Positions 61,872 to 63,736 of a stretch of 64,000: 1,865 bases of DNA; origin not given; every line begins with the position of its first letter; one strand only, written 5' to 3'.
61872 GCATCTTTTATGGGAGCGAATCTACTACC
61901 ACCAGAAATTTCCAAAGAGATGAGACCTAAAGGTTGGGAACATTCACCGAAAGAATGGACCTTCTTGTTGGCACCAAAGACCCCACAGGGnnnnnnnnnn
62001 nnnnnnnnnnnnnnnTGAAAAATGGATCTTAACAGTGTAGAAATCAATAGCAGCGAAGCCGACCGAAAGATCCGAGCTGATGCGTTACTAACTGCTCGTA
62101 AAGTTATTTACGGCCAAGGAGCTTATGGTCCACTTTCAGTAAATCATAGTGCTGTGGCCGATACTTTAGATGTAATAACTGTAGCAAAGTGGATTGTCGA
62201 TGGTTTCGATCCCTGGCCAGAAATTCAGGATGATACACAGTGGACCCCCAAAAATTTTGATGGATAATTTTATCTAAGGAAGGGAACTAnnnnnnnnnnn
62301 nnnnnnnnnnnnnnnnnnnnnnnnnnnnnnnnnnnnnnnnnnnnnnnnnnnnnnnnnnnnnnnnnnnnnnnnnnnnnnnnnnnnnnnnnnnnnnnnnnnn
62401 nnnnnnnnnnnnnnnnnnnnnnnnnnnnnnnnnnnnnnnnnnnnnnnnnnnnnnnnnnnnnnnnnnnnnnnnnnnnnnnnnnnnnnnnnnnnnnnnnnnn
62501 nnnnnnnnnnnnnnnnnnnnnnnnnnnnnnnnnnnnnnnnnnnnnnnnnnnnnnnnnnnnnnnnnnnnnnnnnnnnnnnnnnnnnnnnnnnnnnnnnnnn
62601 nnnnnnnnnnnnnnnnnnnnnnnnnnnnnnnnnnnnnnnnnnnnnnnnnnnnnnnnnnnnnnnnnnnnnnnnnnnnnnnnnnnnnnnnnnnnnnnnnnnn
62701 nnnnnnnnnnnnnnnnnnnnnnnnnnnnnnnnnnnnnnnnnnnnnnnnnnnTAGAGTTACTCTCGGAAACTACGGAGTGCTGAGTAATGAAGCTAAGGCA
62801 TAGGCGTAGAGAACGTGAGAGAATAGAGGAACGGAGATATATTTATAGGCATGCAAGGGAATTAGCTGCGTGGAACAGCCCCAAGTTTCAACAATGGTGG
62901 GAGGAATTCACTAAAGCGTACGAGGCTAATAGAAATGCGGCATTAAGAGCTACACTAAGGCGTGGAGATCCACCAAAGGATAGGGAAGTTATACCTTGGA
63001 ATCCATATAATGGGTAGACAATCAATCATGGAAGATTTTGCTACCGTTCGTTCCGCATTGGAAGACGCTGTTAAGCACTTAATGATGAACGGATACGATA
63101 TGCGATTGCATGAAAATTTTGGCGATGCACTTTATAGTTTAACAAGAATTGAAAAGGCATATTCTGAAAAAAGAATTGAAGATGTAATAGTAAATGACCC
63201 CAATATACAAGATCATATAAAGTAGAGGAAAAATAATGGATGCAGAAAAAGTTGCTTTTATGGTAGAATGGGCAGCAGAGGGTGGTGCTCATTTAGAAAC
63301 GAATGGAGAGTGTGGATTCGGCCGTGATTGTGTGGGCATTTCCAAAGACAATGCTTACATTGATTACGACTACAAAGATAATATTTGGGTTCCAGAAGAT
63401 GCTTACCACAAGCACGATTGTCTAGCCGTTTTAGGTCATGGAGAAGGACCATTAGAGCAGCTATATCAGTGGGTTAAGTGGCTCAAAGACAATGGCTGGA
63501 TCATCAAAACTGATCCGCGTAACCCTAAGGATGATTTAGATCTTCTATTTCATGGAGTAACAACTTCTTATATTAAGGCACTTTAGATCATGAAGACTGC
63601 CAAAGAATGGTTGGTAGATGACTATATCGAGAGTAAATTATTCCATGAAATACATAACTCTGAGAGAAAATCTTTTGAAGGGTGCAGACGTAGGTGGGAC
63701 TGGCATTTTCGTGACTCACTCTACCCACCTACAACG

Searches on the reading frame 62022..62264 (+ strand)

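Call 56: search_protein_families(library=pfam, proteins=[window:62022-62264:+], max_evalue=0.01)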
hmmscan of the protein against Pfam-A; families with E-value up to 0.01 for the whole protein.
window:62022-62264:+ (81 aa): 0 families

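Call 86: search_protein_families(library=phrogs, proteins=[window:62022-62264:+], max_evalue=0.01)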
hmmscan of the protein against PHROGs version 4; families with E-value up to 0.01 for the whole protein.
window:62022-62264:+ (81 aa): 1 family
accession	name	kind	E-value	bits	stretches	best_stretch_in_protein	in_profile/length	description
phrog_16535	-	unknown function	0.00028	21.5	1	17-64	17-58/62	-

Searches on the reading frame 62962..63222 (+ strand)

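Call 88: search_protein_families(library=pfam, proteins=[window:62962-63222:+], max_evalue=0.05)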
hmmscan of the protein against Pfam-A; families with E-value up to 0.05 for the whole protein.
window:62962-63222:+ (87 aa): 1 family
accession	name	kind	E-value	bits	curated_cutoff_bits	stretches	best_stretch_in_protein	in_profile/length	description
PF21148.3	NSUN5_fdxn-like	-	0.012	16.4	24.5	1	28-85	9-65/78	NOL1/NOP2/Sun domain family member 5, ferredoxin-like domain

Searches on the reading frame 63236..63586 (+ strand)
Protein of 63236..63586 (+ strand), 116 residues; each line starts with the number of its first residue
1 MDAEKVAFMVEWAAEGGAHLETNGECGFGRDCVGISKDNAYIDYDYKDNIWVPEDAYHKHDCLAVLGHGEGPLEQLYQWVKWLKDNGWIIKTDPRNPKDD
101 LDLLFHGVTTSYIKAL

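Call 35: search_protein_families(library=pfam, proteins=[window:63236-63583:+], max_evalue=0.01)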
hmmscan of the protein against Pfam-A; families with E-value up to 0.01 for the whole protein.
window:63236-63583:+ (116 aa): 0 families

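Call 90: find_encoding_contigs(protein=window:63236-63586:+, flank=10000, max_places=2)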
Protein window:63236-63586:+ (116 aa): 2 contigs read that carry it; 2 places shown.
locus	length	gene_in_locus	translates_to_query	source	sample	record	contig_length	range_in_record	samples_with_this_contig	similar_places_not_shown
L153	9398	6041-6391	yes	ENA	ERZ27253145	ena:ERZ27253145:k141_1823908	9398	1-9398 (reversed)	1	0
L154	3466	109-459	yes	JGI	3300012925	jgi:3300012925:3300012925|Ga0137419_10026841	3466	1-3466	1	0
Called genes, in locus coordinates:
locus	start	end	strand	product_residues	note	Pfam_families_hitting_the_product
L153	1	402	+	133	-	?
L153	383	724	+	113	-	-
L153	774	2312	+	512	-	PF00176:SNF2-rel_dom, PF00270:DEAD, PF04851:ResIII, PF00271:Helicase_C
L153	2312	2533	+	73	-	-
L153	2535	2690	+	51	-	-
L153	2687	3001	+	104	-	-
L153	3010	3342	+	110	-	-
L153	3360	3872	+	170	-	-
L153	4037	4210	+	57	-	-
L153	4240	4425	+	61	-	-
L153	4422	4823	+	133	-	-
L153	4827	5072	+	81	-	-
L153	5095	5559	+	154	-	-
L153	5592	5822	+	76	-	-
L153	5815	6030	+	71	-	-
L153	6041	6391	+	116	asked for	-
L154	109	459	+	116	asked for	-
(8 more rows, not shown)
